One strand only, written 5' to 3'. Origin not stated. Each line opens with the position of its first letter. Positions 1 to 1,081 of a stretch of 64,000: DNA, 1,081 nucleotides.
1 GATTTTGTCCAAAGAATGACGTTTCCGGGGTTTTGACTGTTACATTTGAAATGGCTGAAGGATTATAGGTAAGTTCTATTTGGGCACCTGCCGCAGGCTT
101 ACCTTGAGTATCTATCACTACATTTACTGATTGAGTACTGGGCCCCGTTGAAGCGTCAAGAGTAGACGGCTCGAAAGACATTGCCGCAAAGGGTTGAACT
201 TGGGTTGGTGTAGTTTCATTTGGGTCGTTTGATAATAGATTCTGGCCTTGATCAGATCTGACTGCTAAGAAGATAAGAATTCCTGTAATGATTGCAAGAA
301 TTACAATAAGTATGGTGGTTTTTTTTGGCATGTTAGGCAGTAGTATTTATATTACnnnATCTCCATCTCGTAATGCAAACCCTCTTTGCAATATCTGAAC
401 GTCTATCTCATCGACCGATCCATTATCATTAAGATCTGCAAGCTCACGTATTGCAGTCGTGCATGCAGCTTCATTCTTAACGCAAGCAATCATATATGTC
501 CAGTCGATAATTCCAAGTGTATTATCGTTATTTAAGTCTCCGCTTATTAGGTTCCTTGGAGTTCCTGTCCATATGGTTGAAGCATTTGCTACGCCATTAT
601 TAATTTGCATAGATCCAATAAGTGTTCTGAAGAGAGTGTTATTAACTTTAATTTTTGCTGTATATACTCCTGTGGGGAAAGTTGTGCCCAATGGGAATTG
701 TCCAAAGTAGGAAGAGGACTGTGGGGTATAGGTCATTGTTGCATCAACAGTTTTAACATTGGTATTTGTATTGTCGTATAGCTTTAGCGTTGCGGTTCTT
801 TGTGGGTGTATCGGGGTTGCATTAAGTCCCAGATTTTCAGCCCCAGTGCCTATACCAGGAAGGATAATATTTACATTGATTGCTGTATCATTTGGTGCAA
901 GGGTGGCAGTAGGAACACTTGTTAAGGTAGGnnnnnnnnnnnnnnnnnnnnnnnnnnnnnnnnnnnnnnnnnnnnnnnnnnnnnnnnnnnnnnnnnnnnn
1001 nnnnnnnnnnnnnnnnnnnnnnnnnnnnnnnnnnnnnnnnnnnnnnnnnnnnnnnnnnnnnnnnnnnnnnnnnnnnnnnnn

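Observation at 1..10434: Candidate cohesin-dockerin surface assembly in a ~10 kb block of secreted proteins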

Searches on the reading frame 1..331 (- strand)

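Call 31: search_protein_families(library=pfam, max_evalue=0.01, proteins=[window:1-331:-])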
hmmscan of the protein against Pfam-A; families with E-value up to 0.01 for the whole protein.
window:1-331:- (110 aa): 0 families

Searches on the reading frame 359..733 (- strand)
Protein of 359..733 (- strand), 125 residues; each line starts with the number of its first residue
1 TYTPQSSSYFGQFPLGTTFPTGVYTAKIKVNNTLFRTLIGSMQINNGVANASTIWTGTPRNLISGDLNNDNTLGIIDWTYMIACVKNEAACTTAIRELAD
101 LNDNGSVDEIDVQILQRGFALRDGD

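Call 85: find_related_loci(query=A8, collection=metagenome_contigs, flank=10000)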
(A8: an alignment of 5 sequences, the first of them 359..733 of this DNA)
Query A8 (125 aa) in metagenome_contigs; peptide patterns used: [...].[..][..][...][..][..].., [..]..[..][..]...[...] (x = any residue, [..] = any of these).
106 stretches matched a pattern, but none encodes a relative of the query by tblastn (E <= 1e-3).

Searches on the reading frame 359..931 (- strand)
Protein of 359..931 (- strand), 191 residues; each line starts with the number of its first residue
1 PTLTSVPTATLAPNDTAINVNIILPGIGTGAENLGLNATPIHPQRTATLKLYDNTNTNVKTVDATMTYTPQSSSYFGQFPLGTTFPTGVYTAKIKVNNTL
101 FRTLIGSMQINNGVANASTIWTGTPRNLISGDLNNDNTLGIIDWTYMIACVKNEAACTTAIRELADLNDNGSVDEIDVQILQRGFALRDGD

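Call 58: search_protein_representatives(protein=window:359-931:-)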
Query: 191 residues. Proteins with E-value up to 0.001 (for the whole library): 1604; up to 1e-10: 864; up to 1e-30: 21. The best 150 are listed.
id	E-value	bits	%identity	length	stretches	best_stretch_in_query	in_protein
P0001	3.6e-105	366.0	88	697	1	1-191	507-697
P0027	1.7e-64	233.4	60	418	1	1-191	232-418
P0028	2.2e-64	233.0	61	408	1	1-191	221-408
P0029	5.7e-62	225.2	59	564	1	1-191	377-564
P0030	1.1e-61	224.3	58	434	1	1-191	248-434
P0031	2.6e-61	223.0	58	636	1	1-191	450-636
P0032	7.3e-59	215.1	50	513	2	1-191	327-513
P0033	9.7e-56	204.9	56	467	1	1-191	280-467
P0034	1.1e-48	181.9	55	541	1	2-191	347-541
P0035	9.0e-44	165.9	94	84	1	108-191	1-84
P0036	2.1e-42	161.4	48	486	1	1-191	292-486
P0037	5.6e-41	156.8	46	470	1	1-191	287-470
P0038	7.2e-39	149.9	44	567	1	7-189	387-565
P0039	8.4e-34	133.4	48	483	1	1-191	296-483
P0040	1.8e-33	132.3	41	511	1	1-191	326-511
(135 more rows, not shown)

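Call 64: search_protein_families(library=pfam, alignment_id=A6, max_evalue=0.001)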
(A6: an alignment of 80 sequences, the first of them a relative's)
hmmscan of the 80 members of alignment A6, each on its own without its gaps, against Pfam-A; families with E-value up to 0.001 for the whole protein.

A. member 1, P0027 (418 aa): 1 family
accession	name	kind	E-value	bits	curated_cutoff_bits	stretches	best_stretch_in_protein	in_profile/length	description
PF00404.24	Dockerin_1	-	5.4e-05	23.7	22.9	1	358-410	2-54/57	Dockerin type I domain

B. families by the number of members that match (of 80 scanned): 38 families (the first 25 are shown)
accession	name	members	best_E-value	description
PF00404.24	Dockerin_1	46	7.1e-09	Dockerin type I domain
PF17210.9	SdrD_B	10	2.4e-15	SdrD B-like domain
PF00963.24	Cohesin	9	2e-10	Cohesin domain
PF13860.13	FlgD_ig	7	2.1e-05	FlgD Ig-like domain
PF00092.34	VWA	6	4.7e-21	von Willebrand factor type A domain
PF13519.12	VWA_2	6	9.9e-21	von Willebrand factor type A domain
PF13620.12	CarboxypepD_reg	6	4.4e-09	Carboxypeptidase regulatory-like domain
PF02018.23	CBM_4_9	4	6.4e-30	Carbohydrate binding domain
PF17957.7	Big_7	3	2.8e-13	Bacterial Ig domain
PF13768.12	VWA_3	3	5.5e-06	von Willebrand factor type A domain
PF17802.7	SpaA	3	3.5e-05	Prealbumin-like fold domain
PF01835.25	MG2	2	5e-05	MG2 domain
PF00884.28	Sulfatase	1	5.6e-45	Sulfatase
PF12138.14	Spherulin4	1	5.1e-43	Spherulation-specific family 4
PF12708.12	Pect-lyase_RHGA_epim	1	1.7e-31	Rhamnogalacturonase A/epimerase, pectate lyase-like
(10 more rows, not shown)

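Call 77: search_solved_structures(query=A6, max_evalue=0.01, show_alignments=2)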
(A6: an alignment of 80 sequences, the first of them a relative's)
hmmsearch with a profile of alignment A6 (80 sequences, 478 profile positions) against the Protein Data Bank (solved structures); distinct sequences matched with E-value up to 0.01: 18.
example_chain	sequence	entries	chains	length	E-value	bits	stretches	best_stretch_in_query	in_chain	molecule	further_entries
2b59_B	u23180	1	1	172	3.1e-10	42.9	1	356-450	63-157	Cellulosomal scaffolding protein A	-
3kcp_A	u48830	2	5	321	4.7e-10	42.3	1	356-449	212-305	Cellulosomal-scaffolding protein A | Cellulosome anchoring protein cohesin region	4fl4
5g5d_B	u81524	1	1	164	2.2e-08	36.8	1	356-448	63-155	CELLULOSOMAL-SCAFFOLDING PROTEIN A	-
4wi0_B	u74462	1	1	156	1.1e-07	34.4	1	344-448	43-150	Cellulosomal scaffoldin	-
4u3s_B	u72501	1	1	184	1.5e-07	34.1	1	344-449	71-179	Cellulosomal scaffoldin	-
4fl4_A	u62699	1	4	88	5.9e-07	32.1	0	424-445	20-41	Glycoside hydrolase family 9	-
2yik_A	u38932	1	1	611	1.8e-06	30.5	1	384-446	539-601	ENDOGLUCANASE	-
2y3n_B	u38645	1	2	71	6e-06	28.7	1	392-451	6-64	CELLULOSOMAL FAMILY-48 PROCESSIVE GLYCOSIDE HYDROLASE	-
2mte_A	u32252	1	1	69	0.0001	24.7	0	424-445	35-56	Cellulose 1,4-beta-cellobiosidase (reducing end) CelS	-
1daq_A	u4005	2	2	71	0.0001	24.7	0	424-445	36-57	ENDOGLUCANASE SS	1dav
5k39_B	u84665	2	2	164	0.00033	23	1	386-448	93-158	Dockerin module from a protein of unknown function | Ig domain protein group 2 domain protein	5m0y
1ohz_B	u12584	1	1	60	0.00046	22.5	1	393-446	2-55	ENDO-1,4-BETA-XYLANASE Y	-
2ccl_B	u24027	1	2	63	0.00046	22.5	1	392-446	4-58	ENDO-1,4-BETA-XYLANASE Y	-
8x39_A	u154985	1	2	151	0.0018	20.6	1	393-457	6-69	Serine protease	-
8x3a_A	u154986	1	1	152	0.0019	20.5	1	393-457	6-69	Serine protease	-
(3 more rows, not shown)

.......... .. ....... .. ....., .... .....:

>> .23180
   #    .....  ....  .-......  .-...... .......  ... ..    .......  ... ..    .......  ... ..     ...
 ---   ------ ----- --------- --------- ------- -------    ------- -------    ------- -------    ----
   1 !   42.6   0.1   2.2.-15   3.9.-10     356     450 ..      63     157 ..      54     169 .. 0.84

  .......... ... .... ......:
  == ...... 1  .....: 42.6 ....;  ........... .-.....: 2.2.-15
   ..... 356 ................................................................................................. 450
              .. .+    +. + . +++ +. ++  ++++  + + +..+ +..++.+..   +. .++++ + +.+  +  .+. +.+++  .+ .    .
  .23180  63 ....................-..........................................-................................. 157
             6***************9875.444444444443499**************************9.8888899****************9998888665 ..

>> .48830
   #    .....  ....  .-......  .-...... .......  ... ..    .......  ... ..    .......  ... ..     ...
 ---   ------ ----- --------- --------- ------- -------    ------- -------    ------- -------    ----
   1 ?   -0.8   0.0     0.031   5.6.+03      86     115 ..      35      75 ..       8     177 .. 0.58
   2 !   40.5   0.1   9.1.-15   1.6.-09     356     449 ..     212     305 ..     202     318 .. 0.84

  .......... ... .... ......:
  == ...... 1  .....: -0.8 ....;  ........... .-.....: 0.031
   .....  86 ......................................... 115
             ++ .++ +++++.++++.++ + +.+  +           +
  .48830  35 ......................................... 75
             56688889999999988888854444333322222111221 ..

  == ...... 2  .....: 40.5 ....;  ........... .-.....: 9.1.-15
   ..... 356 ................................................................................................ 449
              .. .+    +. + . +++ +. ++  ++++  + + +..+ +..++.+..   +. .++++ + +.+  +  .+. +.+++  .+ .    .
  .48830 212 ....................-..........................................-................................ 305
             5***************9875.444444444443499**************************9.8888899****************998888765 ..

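Call 80: search_protein_families(library=pfam, alignment_id=A6, max_evalue=1)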
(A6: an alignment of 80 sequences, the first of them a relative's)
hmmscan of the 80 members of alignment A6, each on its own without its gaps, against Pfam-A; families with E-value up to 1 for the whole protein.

A. member 1, P0027 (418 aa): 4 families
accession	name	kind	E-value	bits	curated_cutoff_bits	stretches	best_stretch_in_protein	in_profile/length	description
PF00404.24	Dockerin_1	-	5.4e-05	23.7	22.9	1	358-410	2-54/57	Dockerin type I domain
PF13860.13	FlgD_ig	-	0.013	15.9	27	1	264-329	11-77/79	FlgD Ig-like domain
PF19039.6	ASK_PH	-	0.087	13.6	27.8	1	333-387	15-67/103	ASK kinase PH domain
PF01835.25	MG2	-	0.091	13.6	32.8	1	275-326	33-81/96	MG2 domain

B. families by the number of members that match (of 80 scanned): 127 families (the first 25 are shown)
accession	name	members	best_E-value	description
PF00404.24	Dockerin_1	66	7.1e-09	Dockerin type I domain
PF13860.13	FlgD_ig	27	2.1e-05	FlgD Ig-like domain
PF18962.6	Por_Secre_tail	16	0.00046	Secretion system C-terminal sorting domain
PF00963.24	Cohesin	15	2e-10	Cohesin domain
PF01835.25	MG2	15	5e-05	MG2 domain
PF17210.9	SdrD_B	11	2.4e-15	SdrD B-like domain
PF13620.12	CarboxypepD_reg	8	4.4e-09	Carboxypeptidase regulatory-like domain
PF00092.34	VWA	6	4.7e-21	von Willebrand factor type A domain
PF13519.12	VWA_2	6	9.9e-21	von Willebrand factor type A domain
PF13768.12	VWA_3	6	5.5e-06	von Willebrand factor type A domain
PF17802.7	SpaA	6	3.5e-05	Prealbumin-like fold domain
PF02018.23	CBM_4_9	4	6.4e-30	Carbohydrate binding domain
PF13715.12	CarbopepD_reg_2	4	0.00064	CarboxypepD_reg-like domain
PF13517.12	FG-GAP_3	4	0.15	FG-GAP-like repeat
PF17957.7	Big_7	3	2.8e-13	Bacterial Ig domain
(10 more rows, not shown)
